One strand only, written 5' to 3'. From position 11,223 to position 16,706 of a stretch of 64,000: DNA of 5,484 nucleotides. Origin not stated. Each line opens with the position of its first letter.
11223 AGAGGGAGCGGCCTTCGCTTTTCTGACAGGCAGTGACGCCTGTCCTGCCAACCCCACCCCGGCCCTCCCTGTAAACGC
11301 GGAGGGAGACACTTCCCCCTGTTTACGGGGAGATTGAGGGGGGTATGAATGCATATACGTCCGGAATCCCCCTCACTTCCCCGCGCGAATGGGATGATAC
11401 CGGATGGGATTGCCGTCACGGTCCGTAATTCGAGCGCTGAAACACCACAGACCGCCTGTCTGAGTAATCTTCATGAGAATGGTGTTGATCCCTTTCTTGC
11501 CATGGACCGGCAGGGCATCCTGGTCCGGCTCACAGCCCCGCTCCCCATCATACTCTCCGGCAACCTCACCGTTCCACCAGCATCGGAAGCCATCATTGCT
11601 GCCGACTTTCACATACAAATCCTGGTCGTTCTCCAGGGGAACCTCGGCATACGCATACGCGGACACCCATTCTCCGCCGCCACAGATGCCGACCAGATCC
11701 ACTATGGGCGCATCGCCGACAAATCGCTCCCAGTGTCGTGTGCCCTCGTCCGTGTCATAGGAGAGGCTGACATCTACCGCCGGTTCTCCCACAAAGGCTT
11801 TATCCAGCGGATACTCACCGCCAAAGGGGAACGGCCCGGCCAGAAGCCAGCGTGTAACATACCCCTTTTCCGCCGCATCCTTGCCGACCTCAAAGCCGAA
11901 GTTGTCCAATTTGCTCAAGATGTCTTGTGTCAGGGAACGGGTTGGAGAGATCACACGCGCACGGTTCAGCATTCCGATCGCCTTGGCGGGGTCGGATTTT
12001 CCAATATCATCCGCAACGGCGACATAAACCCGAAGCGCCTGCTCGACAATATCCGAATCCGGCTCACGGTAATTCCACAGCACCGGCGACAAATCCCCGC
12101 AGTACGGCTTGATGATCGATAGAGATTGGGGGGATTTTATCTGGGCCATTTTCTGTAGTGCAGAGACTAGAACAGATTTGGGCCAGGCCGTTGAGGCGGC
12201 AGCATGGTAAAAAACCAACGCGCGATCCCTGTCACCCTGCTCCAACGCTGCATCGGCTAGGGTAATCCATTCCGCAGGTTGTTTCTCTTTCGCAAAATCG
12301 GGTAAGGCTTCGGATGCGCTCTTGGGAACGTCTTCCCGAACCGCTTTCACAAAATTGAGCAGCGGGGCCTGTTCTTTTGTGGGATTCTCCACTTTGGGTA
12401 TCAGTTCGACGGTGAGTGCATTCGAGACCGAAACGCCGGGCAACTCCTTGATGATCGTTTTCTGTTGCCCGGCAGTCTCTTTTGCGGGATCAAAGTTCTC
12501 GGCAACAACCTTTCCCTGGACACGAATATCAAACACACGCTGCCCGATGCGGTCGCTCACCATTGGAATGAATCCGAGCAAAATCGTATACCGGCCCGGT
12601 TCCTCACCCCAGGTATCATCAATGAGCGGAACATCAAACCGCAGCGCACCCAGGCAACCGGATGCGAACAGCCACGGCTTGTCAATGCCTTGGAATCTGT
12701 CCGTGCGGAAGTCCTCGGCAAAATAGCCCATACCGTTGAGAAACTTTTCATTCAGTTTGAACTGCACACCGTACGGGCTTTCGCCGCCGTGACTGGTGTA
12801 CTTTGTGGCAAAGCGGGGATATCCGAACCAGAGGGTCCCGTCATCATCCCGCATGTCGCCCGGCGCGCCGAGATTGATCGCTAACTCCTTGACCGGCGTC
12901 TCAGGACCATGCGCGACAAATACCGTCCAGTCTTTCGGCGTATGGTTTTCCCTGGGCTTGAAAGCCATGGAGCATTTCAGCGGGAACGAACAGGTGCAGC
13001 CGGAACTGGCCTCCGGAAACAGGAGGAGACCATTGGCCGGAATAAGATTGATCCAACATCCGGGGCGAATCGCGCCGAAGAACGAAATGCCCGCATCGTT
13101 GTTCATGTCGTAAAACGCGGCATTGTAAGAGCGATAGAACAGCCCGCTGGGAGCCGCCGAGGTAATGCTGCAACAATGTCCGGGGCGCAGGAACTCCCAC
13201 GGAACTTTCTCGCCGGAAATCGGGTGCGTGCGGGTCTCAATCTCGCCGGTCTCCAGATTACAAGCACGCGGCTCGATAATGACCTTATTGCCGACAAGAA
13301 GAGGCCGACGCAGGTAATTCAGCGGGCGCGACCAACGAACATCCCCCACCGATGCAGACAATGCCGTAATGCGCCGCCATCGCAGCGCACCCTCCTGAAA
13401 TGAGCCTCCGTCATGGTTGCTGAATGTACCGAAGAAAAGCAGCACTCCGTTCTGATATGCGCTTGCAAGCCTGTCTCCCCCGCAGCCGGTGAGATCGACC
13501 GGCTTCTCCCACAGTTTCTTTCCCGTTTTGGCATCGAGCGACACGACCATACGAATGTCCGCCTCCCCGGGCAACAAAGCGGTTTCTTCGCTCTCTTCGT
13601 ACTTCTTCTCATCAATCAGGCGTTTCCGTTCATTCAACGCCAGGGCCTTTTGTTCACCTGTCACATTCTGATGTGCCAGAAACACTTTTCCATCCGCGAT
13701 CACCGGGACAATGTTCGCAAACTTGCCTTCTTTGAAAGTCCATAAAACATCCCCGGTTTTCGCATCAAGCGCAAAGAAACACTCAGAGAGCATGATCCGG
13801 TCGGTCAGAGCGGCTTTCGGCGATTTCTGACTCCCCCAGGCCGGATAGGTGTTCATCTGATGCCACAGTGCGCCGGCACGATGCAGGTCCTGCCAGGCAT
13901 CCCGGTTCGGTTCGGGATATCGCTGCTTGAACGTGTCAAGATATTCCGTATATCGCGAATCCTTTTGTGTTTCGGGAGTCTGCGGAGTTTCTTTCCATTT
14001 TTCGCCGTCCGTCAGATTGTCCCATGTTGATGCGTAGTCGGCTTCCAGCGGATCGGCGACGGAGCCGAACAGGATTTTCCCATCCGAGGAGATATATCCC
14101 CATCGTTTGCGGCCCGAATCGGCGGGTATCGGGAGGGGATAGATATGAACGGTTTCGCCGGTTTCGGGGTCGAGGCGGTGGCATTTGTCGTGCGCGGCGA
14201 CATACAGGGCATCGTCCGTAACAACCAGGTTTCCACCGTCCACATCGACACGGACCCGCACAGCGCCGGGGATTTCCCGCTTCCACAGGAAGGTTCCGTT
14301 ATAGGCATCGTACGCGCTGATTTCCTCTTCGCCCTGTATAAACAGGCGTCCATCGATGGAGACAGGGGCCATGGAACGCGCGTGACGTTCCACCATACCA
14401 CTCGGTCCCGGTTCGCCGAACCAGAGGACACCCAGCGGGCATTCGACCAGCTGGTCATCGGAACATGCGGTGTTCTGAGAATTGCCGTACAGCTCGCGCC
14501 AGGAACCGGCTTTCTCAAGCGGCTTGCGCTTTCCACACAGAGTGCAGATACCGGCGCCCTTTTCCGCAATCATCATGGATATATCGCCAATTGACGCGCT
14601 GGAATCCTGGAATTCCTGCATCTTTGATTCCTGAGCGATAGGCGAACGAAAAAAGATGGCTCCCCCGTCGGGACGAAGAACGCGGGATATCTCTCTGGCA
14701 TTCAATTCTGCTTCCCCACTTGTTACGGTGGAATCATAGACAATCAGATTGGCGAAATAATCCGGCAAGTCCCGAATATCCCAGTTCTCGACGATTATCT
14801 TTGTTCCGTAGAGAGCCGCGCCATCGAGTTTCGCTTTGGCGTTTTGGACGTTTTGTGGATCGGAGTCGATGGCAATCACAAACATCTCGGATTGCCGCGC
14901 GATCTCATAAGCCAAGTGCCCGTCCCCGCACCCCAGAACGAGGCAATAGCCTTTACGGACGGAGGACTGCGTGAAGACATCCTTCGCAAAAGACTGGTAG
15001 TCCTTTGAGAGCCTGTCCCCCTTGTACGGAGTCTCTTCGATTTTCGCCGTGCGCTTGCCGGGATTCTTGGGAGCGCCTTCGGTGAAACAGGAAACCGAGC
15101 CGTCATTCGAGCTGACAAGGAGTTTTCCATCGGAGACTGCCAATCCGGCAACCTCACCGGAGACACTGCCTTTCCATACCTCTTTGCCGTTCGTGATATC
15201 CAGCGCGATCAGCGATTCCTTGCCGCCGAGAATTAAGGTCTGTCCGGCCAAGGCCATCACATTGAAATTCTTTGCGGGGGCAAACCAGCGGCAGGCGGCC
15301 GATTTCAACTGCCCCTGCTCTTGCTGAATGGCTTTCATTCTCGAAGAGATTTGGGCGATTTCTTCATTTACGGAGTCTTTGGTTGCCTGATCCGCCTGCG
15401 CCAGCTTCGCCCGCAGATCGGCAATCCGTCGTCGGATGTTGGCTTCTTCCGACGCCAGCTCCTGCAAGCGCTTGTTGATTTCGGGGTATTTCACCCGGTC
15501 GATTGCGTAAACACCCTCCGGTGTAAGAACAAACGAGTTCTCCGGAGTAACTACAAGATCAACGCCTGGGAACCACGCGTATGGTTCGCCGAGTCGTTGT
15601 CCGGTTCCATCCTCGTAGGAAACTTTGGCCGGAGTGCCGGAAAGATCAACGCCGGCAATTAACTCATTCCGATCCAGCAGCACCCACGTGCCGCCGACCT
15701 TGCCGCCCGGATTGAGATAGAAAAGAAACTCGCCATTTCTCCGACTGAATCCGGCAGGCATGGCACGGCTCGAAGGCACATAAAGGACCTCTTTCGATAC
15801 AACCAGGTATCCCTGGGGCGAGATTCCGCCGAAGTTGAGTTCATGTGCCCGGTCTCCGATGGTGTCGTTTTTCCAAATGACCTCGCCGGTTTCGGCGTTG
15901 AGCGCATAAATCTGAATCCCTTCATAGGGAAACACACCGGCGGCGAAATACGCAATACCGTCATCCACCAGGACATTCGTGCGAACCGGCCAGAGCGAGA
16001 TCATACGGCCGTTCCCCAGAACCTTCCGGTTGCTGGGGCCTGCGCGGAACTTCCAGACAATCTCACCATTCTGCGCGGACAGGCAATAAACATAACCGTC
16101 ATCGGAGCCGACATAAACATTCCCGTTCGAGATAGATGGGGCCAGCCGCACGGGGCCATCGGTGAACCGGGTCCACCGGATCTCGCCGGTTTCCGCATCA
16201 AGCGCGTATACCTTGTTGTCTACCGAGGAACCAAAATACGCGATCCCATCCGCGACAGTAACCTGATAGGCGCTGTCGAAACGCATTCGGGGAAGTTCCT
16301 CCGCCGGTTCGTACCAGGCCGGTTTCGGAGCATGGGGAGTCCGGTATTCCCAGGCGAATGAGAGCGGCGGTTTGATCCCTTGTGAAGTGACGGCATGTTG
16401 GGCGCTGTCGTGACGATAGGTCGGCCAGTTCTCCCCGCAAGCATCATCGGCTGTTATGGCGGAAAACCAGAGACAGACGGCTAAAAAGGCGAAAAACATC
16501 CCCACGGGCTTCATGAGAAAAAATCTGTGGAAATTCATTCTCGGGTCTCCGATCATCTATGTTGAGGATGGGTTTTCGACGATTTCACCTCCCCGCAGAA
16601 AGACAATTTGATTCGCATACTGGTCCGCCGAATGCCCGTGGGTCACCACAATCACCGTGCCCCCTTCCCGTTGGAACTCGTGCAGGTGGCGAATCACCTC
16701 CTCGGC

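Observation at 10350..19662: Candidate undescribed envelope system: unknown anchored protein + MacB/FtsX-type ABC pair + 1,727-aa exported giant + exported methyltransferase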

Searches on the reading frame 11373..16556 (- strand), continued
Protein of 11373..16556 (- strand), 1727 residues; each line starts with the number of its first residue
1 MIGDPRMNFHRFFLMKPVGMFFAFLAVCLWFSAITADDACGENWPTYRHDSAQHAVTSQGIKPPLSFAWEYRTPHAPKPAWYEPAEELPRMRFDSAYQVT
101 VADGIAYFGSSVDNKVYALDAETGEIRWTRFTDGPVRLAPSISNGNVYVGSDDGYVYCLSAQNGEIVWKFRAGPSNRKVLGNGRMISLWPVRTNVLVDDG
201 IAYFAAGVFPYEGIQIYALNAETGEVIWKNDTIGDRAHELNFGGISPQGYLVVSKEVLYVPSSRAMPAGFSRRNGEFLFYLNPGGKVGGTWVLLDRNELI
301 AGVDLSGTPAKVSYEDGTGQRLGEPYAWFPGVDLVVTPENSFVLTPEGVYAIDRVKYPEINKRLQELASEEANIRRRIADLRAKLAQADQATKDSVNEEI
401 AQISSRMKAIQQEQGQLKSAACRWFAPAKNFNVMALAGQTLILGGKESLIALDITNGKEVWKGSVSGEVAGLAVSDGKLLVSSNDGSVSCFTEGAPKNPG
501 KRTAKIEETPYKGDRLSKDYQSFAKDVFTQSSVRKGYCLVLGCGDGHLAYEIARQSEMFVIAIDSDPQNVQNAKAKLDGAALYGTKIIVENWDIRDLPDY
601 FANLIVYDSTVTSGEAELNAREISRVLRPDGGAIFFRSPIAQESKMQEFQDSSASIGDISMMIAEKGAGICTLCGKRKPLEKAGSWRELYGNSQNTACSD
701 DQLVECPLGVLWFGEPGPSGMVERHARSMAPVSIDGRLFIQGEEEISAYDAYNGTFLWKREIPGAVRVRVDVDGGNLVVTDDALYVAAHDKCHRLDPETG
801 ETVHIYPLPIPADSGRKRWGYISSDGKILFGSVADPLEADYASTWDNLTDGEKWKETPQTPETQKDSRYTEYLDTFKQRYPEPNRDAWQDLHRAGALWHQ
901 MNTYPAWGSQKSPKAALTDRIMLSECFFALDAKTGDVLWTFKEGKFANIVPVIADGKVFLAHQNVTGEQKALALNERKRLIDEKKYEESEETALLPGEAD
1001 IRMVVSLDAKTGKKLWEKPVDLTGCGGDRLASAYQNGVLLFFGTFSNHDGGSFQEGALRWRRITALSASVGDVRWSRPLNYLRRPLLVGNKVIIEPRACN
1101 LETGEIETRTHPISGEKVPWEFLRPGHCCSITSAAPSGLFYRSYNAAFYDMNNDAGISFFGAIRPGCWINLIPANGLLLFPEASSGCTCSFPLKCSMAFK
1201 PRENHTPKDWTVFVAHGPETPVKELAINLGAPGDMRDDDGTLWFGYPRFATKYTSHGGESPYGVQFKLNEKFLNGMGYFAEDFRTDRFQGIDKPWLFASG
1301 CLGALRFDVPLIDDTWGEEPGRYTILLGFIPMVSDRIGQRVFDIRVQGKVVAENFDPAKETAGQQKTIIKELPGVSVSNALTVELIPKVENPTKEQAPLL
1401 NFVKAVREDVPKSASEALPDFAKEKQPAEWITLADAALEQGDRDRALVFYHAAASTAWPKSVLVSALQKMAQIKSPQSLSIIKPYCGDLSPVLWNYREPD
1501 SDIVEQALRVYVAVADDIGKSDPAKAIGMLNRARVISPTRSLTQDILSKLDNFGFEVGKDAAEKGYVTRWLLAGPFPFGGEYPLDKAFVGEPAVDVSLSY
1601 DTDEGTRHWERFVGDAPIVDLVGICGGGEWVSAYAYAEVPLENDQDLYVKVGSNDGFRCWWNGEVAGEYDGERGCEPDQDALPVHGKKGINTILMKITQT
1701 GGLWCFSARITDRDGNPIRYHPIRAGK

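Call 50: find_encoding_contigs(protein=P0191, flank=10000, max_places=1)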
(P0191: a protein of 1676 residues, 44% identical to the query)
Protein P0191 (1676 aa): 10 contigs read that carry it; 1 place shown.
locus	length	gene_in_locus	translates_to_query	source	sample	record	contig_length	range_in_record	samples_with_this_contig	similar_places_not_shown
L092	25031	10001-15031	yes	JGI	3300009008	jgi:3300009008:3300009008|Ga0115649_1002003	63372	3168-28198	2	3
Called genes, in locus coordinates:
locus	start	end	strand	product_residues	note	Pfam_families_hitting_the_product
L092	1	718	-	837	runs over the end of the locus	PF00326:Peptidase_S9, PF00756:Esterase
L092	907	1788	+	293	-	PF00892:EamA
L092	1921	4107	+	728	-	PF00754:F5_F8_type_C, PF22633:F5_F8_type_C_2, PF22680:Glyco_hydro_123_N_2, PF13320:GH123_cat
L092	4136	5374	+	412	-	PF04055:Radical_SAM, PF13186:SPASM, PF02810:SEC-C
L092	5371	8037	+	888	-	PF07676:PD40 (faint), PF18582:HZS_alpha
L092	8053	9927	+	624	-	PF10282:Lactonase (faint), PF25174:Beta-prop_THOC3 (weak), PF02239:Cytochrom_D1 (weak), PF03150:CCP_MauG (faint), PF13442:Cytochrome_CBB3 (faint), PF00034:Cytochrom_C (weak)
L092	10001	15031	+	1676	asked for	PF01011:PQQ (faint), PF13360:PQQ_2, PF13570:Beta-prop_ACSF4, PF11721:Malectin (weak)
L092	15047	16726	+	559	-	PF13432:TPR_16 (weak), PF25077:DUF7800 (weak), PF09423:PhoD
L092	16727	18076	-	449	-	PF10518:TAT_signal, PF01408:GFO_IDH_MocA, PF22725:GFO_IDH_MocA_C3 (faint), PF19051:GFO_IDH_MocA_C2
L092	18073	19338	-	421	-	PF14100:DUF6807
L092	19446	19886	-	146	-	PF13180:PDZ_2, PF17820:PDZ_6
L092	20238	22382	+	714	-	-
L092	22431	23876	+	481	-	PF01408:GFO_IDH_MocA (weak), PF16490:Oxidoreduct_C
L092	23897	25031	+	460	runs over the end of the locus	PF01408:GFO_IDH_MocA, PF19051:GFO_IDH_MocA_C2, PF22725:GFO_IDH_MocA_C3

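Call 62: search_protein_families(library=padloc, proteins=[window:11373-16556:-], max_evalue=0.001)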
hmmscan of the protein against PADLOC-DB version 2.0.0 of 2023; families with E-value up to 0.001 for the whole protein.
window:11373-16556:- (1727 aa): 1 family
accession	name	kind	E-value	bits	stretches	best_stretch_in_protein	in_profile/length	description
PDLC04134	mad2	-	3.5e-09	34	1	538-635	295-394/492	mads_2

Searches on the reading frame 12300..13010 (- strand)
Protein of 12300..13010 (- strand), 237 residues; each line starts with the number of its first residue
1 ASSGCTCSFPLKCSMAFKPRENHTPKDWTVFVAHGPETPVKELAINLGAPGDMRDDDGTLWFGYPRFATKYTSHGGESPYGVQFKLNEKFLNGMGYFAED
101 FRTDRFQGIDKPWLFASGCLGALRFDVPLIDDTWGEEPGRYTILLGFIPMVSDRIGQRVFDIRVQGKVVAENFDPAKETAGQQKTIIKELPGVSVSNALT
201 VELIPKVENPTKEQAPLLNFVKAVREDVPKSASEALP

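Call 82: search_protein_families(library=pfam, proteins=[window:12300-13010:-], max_evalue=10)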
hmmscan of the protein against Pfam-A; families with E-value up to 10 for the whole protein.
window:12300-13010:- (237 aa): 1 family
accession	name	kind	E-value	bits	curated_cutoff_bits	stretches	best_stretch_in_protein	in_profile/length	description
PF11721.14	Malectin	-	4.3e-13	50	23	1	77-197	13-132/163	Malectin domain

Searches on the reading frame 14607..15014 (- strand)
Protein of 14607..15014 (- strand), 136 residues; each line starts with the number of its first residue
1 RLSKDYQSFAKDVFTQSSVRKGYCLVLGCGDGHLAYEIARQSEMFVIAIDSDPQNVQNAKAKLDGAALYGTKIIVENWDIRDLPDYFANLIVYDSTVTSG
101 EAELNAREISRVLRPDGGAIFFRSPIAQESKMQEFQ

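Call 52: search_solved_structures(query=A2, max_evalue=0.01)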
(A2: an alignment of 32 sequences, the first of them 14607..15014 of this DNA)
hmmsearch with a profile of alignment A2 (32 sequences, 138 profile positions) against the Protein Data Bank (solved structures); distinct sequences matched with E-value up to 0.01: 9.
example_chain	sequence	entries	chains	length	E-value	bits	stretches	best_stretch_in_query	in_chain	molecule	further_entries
3dlc_A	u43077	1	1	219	7.1e-16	61.2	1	4-126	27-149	Putative S-adenosyl-L-methionine-dependent Methyltransferase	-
3bus_A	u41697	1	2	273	1.6e-07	34.1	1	25-124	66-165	Methyltransferase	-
8zc8_A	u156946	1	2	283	5.1e-06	29.2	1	26-124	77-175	MitM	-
21zq_A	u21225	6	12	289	5.3e-06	29.2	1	26-124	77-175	MitM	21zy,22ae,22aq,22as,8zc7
4pne_A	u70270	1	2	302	6.2e-06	29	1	27-123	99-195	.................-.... protein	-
5gm1_A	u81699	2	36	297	4.2e-05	26.3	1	20-131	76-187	O-methylransferase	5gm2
6uv6_A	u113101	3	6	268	0.00018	24.2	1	27-124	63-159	D-glucose O-methyltransferase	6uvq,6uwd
7v6h_A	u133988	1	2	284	0.00032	23.4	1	27-123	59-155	Cyclopropane fatty-acyl-phospholipid synthase-like methyltransferase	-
7qcb_A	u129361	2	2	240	0.009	18.7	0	27-128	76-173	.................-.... 27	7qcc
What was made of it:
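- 14592..14999 (-): Class I SAM-methyltransferase-fold domain inside the giant (residues 520-655). Motif I, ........, lies at 14919-14942. The best solved relative is 3dlc (call 52).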
